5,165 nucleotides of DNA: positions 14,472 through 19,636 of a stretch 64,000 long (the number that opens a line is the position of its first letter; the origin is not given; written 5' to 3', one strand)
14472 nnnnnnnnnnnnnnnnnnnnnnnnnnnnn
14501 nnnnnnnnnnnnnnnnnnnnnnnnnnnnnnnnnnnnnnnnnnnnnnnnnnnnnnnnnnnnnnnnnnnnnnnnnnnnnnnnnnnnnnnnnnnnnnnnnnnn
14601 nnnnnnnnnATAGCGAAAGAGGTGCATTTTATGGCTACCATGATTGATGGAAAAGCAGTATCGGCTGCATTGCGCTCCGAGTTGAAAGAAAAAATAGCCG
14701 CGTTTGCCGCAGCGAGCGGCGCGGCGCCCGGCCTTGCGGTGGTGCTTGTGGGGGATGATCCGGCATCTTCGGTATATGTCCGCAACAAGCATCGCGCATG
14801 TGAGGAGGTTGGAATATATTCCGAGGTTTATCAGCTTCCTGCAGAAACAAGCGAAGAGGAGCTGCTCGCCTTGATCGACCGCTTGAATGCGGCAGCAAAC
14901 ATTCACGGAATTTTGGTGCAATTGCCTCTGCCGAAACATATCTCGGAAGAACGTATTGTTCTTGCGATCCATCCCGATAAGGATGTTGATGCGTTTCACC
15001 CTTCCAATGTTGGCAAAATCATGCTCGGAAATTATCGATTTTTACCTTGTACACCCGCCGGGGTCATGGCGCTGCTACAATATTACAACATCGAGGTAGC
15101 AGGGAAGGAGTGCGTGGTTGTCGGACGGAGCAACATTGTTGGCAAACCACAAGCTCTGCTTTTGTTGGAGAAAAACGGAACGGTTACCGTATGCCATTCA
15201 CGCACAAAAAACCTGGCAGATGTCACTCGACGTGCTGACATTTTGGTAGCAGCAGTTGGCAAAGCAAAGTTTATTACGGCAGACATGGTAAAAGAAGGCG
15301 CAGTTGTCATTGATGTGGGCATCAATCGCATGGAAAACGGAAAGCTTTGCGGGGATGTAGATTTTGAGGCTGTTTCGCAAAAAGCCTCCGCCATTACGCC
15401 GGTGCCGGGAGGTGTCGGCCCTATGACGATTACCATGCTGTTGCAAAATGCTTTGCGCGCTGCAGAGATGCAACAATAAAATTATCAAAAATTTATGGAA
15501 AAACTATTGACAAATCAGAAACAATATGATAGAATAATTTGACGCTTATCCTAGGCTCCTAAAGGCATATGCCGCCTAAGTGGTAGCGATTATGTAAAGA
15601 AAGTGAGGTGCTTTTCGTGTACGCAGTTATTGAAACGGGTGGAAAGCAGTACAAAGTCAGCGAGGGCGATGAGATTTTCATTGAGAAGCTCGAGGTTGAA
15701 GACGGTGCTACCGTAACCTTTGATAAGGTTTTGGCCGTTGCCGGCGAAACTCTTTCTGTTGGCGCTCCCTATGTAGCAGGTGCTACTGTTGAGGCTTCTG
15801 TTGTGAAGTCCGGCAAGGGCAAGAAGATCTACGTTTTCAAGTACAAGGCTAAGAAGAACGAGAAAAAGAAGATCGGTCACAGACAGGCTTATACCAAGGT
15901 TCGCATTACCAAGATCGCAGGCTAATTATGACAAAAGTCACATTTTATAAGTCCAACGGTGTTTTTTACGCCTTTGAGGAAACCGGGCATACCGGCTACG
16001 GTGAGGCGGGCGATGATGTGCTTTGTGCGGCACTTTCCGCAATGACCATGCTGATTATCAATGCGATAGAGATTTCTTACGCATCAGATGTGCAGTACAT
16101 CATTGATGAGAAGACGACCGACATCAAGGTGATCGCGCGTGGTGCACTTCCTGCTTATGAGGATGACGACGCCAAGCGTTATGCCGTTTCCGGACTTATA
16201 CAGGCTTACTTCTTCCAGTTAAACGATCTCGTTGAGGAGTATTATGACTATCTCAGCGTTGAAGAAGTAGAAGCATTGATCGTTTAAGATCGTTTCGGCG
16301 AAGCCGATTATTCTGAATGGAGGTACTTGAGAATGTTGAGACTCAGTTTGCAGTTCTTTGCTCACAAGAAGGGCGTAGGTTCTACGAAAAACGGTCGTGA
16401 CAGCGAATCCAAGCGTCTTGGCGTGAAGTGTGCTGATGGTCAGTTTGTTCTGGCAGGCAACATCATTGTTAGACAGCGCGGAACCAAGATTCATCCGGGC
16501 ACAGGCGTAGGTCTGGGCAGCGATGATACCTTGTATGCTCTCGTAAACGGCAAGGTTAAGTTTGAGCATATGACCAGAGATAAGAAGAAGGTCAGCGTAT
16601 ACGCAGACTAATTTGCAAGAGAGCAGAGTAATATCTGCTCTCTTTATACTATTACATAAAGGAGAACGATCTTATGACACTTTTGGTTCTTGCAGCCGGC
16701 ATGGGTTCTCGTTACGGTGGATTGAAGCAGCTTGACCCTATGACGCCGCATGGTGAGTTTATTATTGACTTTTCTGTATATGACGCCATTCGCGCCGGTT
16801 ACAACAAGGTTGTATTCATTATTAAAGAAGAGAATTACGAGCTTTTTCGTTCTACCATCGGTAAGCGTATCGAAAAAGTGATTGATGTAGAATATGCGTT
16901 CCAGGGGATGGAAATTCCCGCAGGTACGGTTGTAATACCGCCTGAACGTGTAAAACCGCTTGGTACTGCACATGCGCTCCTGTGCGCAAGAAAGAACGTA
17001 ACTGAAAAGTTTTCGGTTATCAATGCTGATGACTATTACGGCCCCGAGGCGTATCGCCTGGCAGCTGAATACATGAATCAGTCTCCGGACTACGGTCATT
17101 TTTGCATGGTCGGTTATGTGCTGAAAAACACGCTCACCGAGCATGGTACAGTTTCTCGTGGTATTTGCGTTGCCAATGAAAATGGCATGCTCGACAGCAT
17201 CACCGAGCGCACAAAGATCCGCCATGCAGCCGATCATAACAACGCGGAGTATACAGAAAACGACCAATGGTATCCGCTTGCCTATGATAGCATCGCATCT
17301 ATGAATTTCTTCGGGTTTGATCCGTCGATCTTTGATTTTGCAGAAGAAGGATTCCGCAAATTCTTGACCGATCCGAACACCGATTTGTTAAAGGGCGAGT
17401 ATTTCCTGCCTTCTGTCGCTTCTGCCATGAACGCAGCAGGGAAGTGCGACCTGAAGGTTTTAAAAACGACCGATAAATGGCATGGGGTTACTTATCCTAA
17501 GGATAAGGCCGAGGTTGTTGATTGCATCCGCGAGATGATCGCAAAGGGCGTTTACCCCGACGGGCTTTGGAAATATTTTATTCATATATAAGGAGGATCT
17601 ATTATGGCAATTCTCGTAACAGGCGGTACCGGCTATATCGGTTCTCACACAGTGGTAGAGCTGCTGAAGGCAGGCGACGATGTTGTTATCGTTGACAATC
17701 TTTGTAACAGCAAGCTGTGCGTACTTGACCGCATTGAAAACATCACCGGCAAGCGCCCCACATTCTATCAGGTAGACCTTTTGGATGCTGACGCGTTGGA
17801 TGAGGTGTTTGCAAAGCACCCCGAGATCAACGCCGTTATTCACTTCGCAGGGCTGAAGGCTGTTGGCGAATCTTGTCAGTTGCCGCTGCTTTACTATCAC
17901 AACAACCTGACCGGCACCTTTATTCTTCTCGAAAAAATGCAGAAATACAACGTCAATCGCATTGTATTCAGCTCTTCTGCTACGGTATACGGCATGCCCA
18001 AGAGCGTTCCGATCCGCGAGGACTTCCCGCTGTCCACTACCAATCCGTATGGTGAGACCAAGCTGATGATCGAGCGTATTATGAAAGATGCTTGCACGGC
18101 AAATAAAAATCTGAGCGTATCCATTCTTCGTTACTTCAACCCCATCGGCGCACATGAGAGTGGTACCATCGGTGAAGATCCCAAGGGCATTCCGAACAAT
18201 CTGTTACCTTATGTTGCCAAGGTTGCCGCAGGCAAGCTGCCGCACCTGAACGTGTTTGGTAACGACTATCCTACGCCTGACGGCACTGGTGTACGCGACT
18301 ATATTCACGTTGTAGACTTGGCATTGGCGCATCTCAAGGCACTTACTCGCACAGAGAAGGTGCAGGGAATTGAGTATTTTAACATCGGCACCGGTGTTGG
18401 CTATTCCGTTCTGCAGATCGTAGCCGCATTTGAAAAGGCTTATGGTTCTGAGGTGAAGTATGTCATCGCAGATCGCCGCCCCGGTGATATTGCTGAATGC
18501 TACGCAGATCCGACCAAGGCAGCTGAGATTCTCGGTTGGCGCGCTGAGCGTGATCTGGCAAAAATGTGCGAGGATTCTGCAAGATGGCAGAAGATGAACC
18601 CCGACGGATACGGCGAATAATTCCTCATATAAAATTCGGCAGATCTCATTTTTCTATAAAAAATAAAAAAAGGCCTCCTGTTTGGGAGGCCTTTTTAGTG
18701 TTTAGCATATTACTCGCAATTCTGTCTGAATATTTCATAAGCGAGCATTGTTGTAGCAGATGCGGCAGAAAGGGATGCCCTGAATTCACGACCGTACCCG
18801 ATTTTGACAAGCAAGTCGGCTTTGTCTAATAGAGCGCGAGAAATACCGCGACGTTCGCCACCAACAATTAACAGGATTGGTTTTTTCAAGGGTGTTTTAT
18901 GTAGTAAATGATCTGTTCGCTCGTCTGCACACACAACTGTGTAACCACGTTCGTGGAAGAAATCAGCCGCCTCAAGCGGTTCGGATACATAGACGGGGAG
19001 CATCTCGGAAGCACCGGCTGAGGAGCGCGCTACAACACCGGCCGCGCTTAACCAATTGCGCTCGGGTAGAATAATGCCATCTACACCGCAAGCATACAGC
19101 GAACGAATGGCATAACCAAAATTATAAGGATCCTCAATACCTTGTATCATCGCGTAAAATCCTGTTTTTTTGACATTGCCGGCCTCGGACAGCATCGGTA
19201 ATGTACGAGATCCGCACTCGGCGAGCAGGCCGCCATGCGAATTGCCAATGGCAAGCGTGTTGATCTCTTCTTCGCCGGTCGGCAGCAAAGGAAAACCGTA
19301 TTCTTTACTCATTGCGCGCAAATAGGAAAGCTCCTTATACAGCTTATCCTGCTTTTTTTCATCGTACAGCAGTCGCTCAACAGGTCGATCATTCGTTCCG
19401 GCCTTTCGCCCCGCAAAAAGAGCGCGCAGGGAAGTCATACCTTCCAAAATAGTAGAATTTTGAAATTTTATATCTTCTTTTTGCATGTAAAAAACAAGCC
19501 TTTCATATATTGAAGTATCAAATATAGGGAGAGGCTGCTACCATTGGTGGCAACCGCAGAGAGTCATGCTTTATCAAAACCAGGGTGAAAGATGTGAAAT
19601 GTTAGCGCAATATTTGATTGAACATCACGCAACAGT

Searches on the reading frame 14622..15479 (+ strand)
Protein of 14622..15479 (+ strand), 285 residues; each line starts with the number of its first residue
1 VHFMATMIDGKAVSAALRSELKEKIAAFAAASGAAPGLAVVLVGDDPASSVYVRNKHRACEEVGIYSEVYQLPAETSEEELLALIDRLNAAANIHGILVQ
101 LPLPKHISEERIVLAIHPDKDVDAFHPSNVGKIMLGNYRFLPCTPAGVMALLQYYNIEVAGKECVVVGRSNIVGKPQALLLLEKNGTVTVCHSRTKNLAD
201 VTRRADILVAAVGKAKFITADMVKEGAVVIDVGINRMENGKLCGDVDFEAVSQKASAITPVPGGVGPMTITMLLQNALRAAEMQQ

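Call 59: search_protein_families(library=pfam, proteins=[window:14622-15479:+], max_evalue=0.00001)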
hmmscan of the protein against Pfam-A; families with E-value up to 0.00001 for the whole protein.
window:14622-15479:+ (285 aa): 2 families
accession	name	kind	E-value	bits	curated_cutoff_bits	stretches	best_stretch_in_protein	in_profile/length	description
PF02882.25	THF_DHG_CYH_C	-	3e-74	248.1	27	1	126-284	1-159/160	Tetrahydrofolate dehydrogenase/cyclohydrolase, NAD(P)-binding domain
PF00763.28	THF_DHG_CYH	-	8.2e-46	155.5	32.8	1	8-123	1-115/115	Tetrahydrofolate dehydrogenase/cyclohydrolase, catalytic domain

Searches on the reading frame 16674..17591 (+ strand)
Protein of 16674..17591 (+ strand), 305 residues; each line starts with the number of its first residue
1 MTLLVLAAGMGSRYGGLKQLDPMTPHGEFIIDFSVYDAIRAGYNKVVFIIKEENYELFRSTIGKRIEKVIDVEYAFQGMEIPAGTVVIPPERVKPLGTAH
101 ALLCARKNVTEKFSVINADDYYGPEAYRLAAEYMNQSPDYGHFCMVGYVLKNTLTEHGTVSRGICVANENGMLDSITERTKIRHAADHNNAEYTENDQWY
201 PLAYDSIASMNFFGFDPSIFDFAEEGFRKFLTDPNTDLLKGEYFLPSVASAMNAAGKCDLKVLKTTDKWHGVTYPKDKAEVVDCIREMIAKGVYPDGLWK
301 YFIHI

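Call 59: search_protein_families(library=pfam, proteins=[window:16674-17591:+], max_evalue=0.00001)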
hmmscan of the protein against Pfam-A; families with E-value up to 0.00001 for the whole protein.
window:16674-17591:+ (305 aa): 1 family
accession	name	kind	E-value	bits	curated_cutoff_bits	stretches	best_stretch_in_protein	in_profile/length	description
PF00483.29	NTP_transferase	-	1.3e-10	41.7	21.2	1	4-225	3-190/245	Nucleotidyl transferase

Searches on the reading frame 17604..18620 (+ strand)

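Call 59: search_protein_families(library=pfam, proteins=[window:17604-18620:+], max_evalue=0.00001)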
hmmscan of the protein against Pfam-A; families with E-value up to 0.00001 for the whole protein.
window:17604-18620:+ (338 aa): 8 families
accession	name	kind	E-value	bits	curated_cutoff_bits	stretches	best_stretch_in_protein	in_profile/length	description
PF16363.11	GDP_Man_Dehyd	-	5.7e-60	204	27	1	4-324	1-331/332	GDP-mannose 4,6 dehydratase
PF01370.27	Epimerase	-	2e-57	194.8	20.9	1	3-262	1-240/240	NAD dependent epimerase/dehydratase family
PF01073.25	3Beta_HSD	-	1.9e-15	57.1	22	1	4-164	1-161/280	3-beta hydroxysteroid dehydrogenase/isomerase family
PF02719.21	Polysacc_synt_2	-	9.4e-13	48.4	20.2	1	3-184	1-175/293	Polysaccharide biosynthesis protein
PF04321.23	RmlD_sub_bind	-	6.9e-10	38.9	27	1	1-165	1-141/287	RmlD substrate binding domain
PF00106.31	adh_short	-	4.6e-08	33.2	26.6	1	2-126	2-137/195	short chain dehydrogenase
PF13460.12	NAD_binding_10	-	1.4e-07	32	27.2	1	7-137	1-111/184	NAD(P)H-binding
PF07993.18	NAD_binding_4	-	1.9e-06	27.7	20.1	0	5-187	1-214/258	Male sterility protein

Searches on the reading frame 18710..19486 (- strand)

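Call 59: search_protein_families(library=pfam, proteins=[window:18710-19486:-], max_evalue=0.00001)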
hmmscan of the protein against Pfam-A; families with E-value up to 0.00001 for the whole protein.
window:18710-19486:- (258 aa): 1 family
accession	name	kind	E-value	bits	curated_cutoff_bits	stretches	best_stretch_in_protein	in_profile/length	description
PF00588.24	SpoU_methylase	-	2.3e-22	80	29.7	1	111-250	3-142/142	SpoU rRNA Methylase family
